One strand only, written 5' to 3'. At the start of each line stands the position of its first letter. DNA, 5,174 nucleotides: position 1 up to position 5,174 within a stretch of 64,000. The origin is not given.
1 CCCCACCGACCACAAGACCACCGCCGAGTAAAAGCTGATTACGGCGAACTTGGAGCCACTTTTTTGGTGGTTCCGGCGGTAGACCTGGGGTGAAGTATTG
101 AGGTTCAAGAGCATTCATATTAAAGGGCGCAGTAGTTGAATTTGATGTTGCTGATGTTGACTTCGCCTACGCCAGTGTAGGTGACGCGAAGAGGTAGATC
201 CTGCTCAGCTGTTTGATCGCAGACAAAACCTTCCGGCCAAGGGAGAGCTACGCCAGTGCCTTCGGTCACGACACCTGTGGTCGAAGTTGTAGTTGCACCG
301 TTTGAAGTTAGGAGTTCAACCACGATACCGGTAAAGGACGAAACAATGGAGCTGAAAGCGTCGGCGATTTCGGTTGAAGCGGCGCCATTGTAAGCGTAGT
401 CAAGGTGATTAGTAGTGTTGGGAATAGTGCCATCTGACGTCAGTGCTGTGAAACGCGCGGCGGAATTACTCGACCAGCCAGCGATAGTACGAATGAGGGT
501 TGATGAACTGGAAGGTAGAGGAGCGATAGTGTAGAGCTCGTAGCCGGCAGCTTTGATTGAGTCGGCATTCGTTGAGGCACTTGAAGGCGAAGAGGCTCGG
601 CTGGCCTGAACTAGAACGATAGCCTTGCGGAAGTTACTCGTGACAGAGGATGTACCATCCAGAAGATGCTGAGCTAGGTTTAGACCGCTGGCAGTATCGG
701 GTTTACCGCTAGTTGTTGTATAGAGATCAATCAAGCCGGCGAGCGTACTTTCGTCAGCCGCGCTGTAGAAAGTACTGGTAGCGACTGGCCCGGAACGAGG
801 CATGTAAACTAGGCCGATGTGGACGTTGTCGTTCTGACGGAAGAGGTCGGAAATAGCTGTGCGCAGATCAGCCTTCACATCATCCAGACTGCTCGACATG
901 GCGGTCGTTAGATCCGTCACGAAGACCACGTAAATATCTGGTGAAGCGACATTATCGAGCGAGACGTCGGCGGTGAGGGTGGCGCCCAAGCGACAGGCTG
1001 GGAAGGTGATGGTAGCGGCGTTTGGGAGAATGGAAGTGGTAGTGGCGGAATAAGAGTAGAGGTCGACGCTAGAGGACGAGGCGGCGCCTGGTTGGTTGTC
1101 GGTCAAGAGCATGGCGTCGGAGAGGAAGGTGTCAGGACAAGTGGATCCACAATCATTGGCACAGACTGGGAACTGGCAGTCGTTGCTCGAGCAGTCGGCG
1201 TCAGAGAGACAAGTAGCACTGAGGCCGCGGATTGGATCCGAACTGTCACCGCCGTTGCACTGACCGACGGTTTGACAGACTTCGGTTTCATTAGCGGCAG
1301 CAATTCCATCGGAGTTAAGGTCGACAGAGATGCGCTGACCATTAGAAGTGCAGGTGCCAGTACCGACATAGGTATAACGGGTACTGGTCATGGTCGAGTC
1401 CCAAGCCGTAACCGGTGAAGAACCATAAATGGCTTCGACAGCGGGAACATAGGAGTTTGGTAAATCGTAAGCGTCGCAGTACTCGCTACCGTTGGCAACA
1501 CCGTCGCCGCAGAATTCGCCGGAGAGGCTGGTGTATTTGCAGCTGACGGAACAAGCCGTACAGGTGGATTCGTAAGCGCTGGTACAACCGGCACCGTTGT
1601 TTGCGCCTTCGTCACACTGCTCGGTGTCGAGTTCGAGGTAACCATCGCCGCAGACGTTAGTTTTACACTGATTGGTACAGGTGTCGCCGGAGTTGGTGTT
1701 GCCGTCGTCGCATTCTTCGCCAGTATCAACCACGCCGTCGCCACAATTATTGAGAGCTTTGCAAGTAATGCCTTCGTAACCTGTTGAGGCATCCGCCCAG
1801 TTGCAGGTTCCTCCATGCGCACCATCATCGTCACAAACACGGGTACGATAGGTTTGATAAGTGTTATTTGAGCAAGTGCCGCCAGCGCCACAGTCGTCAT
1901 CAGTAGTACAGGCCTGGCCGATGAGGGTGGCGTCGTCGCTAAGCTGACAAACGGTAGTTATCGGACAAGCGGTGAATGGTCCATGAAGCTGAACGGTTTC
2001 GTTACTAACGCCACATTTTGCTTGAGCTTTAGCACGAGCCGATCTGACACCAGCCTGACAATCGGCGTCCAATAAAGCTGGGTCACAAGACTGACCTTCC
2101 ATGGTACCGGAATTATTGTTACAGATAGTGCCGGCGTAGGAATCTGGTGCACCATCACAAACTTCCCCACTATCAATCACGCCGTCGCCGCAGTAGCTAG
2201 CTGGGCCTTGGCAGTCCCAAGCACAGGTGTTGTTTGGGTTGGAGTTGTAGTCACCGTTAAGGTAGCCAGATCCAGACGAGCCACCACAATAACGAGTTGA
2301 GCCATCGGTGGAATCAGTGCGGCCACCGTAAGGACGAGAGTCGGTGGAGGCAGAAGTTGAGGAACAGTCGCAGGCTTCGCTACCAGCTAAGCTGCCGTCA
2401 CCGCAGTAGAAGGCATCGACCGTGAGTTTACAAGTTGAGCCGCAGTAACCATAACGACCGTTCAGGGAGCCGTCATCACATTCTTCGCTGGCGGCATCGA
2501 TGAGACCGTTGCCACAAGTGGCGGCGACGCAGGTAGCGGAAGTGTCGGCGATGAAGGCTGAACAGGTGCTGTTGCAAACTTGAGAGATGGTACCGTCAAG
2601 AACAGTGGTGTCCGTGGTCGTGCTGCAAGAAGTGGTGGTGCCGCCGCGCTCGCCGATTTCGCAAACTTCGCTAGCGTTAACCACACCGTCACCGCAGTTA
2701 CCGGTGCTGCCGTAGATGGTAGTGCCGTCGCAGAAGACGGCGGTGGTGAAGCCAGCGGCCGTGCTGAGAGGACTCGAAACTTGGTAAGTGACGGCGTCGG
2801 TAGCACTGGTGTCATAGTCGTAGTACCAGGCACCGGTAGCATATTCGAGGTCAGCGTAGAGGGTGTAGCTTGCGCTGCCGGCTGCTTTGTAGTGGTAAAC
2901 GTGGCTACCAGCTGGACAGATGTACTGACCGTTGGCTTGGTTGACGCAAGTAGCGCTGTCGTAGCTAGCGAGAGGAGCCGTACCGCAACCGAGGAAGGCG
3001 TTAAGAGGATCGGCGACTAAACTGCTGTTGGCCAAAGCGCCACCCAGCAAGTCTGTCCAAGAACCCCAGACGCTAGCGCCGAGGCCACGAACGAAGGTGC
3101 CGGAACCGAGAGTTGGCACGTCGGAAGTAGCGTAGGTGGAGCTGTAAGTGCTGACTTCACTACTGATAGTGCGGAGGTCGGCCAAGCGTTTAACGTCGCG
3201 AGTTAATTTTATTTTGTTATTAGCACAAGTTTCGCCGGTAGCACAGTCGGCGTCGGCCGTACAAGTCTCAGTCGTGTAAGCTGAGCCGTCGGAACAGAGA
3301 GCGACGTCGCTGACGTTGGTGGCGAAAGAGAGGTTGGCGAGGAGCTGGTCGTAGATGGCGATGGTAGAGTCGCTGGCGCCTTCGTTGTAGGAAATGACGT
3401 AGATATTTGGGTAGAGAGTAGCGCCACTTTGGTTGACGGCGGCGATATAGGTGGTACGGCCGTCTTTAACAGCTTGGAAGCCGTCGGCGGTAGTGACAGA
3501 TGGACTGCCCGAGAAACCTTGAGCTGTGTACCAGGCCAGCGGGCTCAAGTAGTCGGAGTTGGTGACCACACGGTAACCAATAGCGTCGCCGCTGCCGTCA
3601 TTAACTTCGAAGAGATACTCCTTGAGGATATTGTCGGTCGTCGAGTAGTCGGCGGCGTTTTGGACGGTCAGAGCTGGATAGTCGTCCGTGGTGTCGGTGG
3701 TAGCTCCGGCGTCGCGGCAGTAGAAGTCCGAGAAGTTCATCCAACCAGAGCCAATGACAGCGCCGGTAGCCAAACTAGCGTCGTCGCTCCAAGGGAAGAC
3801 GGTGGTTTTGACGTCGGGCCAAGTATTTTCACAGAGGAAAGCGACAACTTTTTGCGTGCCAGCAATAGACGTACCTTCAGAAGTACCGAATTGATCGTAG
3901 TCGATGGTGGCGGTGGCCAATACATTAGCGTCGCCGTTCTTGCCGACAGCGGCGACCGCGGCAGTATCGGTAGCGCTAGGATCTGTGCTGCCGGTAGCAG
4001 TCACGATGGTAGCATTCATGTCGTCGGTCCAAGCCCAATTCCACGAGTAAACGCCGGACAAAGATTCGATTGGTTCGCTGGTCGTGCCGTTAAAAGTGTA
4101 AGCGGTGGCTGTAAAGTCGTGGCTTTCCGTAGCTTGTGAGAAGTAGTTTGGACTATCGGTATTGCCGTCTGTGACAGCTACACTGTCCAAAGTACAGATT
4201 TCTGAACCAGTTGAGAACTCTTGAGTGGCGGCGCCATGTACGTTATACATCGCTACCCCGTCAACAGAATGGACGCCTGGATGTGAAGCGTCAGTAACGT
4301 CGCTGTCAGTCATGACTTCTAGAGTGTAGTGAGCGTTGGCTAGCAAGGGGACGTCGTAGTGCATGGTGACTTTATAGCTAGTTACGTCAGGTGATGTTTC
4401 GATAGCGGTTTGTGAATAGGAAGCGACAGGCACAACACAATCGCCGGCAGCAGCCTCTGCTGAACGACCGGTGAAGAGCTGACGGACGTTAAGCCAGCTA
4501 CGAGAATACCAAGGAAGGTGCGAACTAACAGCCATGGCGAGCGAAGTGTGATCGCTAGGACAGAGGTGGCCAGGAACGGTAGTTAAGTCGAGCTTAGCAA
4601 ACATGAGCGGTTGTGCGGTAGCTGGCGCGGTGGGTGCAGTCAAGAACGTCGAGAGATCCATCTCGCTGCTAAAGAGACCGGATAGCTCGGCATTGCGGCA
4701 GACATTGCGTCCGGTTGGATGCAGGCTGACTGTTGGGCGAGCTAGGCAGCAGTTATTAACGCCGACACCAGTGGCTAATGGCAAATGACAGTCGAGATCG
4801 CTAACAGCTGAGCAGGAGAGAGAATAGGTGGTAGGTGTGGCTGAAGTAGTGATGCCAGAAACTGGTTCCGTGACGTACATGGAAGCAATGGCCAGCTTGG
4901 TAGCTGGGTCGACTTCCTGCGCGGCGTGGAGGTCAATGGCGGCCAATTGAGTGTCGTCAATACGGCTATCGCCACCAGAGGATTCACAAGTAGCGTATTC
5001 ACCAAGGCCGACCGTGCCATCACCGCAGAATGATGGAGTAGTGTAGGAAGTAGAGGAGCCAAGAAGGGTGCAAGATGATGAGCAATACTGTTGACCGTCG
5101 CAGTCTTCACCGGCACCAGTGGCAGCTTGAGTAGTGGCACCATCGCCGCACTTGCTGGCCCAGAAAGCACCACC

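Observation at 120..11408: Tandem giant (3135 aa) and 625-aa surface proteins with VirB2/TrbC-like pilin N-domains and Myxococcus-type Cys-rich repeats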

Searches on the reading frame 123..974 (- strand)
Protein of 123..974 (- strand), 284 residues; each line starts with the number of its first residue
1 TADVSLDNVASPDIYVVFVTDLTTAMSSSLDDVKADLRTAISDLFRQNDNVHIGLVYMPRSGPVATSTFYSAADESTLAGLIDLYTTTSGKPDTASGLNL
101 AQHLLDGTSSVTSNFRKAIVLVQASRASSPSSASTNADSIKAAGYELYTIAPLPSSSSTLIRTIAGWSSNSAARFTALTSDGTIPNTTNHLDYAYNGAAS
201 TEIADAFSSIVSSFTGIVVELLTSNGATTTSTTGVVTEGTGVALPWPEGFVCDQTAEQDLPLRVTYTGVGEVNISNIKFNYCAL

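Call 22: search_protein_families(library=pfam, proteins=[window:123-974:-], max_evalue=1)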
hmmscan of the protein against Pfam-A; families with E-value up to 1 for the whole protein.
seq(284 aa): 3 families
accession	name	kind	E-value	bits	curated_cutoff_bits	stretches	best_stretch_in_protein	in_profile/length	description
PF00092.34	VWA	-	7.7e-09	36.4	23.8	1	16-176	2-160/174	von Willebrand factor type A domain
PF13519.12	VWA_2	-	4.2e-05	24.6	27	1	16-121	1-102/107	von Willebrand factor type A domain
PF23570.1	PHD_P300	-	0.35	11.3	27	1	246-254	27-35/39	Histone acetyltransferase p300-like, PHD domain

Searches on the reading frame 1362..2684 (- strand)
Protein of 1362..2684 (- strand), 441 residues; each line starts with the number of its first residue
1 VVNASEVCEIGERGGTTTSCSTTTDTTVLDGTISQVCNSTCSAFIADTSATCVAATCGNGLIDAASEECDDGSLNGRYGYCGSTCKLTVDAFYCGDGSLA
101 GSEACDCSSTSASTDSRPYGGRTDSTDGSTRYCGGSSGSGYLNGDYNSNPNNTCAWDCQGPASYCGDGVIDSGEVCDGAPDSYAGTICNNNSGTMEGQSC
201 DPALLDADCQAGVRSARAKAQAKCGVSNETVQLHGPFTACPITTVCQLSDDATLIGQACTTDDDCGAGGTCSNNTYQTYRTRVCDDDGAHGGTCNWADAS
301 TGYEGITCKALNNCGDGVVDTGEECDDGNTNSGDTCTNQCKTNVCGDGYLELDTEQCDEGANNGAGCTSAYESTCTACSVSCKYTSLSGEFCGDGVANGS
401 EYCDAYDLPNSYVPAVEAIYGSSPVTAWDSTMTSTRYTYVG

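Call 22: search_protein_families(library=pfam, proteins=[window:1362-2684:-], max_evalue=1)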
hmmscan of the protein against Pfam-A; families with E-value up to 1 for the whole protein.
seq(441 aa): 1 family
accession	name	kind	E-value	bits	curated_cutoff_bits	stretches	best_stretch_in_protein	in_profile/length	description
PF13948.11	DUF4215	-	7.7e-09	36.1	27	3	307-341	16-47/47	Domain of unknown function (DUF4215)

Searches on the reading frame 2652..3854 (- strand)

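Call 22: search_protein_families(library=pfam, proteins=[window:2652-3854:-], max_evalue=1)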
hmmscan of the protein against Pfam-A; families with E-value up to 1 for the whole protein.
seq(401 aa): 2 families
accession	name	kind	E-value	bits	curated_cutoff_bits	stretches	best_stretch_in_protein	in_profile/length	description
PF04706.18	Dickkopf_N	-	0.061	14.1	25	1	194-214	29-49/51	Dickkopf N-terminal cysteine-rich region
PF23668.1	CUB_CDCP1_2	-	0.58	10.4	27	0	182-216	44-78/108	CDCP1 CUB domain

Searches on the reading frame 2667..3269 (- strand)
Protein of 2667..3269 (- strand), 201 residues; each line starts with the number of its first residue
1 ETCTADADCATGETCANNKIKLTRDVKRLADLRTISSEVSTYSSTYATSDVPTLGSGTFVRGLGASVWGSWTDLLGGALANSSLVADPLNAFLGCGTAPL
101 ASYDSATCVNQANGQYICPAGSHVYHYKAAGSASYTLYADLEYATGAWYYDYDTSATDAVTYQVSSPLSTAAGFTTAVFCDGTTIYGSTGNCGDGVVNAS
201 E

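Call 66: search_solved_structures(query=A4, max_evalue=10, show_alignments=2)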
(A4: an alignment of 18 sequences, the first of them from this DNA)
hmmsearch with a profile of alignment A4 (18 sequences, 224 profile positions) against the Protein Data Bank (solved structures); distinct sequences matched with E-value up to 10: 6.
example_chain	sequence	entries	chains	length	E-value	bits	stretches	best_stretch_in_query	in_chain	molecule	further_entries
3vyy_A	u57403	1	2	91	0.24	14.4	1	115-159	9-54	ATP-dependent RNA helicase A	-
9yfg_Da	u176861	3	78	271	0.82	12.6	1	73-121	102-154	Sodium-type flagellar protein MotY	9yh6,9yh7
9ydo_Da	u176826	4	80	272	0.83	12.6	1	73-121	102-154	Sodium-type flagellar protein MotY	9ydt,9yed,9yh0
9yec_Da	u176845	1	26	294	0.9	12.5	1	73-121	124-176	Sodium-type flagellar protein MotY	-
3gcb_A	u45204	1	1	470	1.9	11.5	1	81-167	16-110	GAL6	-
1a6r_A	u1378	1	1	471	1.9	11.5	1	81-167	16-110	GAL6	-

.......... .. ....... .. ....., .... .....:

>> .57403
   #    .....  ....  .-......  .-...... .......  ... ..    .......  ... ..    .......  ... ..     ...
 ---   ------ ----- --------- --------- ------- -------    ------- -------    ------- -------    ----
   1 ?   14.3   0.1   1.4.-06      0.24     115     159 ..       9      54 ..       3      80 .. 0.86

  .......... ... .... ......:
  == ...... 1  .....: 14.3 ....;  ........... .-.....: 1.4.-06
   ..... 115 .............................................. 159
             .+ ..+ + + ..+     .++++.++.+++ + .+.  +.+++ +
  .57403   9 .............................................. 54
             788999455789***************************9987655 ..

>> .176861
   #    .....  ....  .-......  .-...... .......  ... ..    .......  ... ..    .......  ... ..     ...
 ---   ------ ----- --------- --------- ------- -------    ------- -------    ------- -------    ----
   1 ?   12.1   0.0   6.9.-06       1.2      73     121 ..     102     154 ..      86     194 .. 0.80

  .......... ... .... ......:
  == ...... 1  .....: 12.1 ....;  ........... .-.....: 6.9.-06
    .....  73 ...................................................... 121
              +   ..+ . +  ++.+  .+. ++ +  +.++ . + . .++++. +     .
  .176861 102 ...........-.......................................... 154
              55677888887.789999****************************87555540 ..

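Call 67: search_protein_families(library=pfam, alignment_id=A4, max_evalue=1)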
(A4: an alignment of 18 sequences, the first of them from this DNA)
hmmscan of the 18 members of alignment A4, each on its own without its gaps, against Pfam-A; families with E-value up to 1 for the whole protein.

A. member 1, seq(201 aa): 2 families
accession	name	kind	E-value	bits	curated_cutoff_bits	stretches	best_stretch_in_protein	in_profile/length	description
PF04706.18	Dickkopf_N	-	0.2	12.4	25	1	2-19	32-49/51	Dickkopf N-terminal cysteine-rich region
PF21164.2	Dumpy_DPY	-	0.98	9.9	27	1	3-19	4-20/24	Dumpy, DPY module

B. families by the number of members that match (of 18 scanned): 13 families
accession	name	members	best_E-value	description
PF04706.18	Dickkopf_N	3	0.014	Dickkopf N-terminal cysteine-rich region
PF23416.1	DUF7107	2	0.0062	Domain of unknown function (DUF7107)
PF15270.11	ACI44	2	0.15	Metallo-carboxypeptidase inhibitor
PF01666.22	DX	1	0.009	DX module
PF01570.22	Flavi_propep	1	0.095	Flavivirus polyprotein propeptide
PF00095.26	WAP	1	0.099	WAP-type (Whey Acidic Protein) 'four-disulfide core'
PF25454.1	zf-C3HC4_IRF-2BP1_2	1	0.15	IRF-2BP1/2 C3HC4 zinc finger domain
PF19398.4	DurB-like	1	0.19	Lantibiotic duramycin B-like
PF17115.11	Toast_rack_N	1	0.27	N-terminal domain of toast_rack, DUF2154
PF05683.17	Fumerase_C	1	0.3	Fumarase C-terminus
PF14625.12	Lustrin_cystein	1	0.51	Lustrin, cysteine-rich repeated domain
PF01683.23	EB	1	0.97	EB module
PF21164.2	Dumpy_DPY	1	0.98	Dumpy, DPY module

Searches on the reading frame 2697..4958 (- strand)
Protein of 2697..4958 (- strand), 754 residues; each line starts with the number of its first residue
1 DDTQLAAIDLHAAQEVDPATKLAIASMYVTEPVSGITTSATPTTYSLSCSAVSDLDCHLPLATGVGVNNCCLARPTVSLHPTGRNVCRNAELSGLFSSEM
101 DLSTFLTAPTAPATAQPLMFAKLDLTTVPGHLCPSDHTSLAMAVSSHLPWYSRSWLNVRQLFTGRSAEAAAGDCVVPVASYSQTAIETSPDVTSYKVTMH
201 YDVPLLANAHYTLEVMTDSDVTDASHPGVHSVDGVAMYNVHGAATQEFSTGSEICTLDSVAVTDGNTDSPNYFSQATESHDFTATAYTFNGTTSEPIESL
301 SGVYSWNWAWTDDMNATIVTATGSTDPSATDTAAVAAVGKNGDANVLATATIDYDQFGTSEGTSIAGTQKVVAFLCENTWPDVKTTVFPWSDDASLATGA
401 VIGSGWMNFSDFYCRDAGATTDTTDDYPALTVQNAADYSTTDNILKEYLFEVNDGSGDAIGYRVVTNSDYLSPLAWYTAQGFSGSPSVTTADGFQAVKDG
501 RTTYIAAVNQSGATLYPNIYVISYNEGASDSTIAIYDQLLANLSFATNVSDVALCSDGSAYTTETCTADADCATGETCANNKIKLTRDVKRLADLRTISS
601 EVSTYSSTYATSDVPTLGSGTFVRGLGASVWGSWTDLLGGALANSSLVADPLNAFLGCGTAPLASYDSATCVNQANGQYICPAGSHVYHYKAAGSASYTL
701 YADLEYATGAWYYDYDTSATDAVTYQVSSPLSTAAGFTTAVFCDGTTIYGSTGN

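Call 93: find_homologous_proteins(query=window:2697-4958:-)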
Query seq(754 aa): 8000 candidates shared short words with the query, none scored E <= 0.001.

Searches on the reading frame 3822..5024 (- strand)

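Call 22: search_protein_families(library=pfam, proteins=[window:3822-5024:-], max_evalue=1)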
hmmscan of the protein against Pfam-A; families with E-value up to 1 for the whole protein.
seq(401 aa): 2 families
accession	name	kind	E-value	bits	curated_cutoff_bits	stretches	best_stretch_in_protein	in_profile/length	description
PF13205.12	Big_5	-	0.099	13.8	23.6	1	202-248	48-92/105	Bacterial Ig-like domain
PF05889.19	SepSecS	-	0.13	11.4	21.1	1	190-236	149-197/389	O-phosphoseryl-tRNA(Sec) selenium transferase, SepSecS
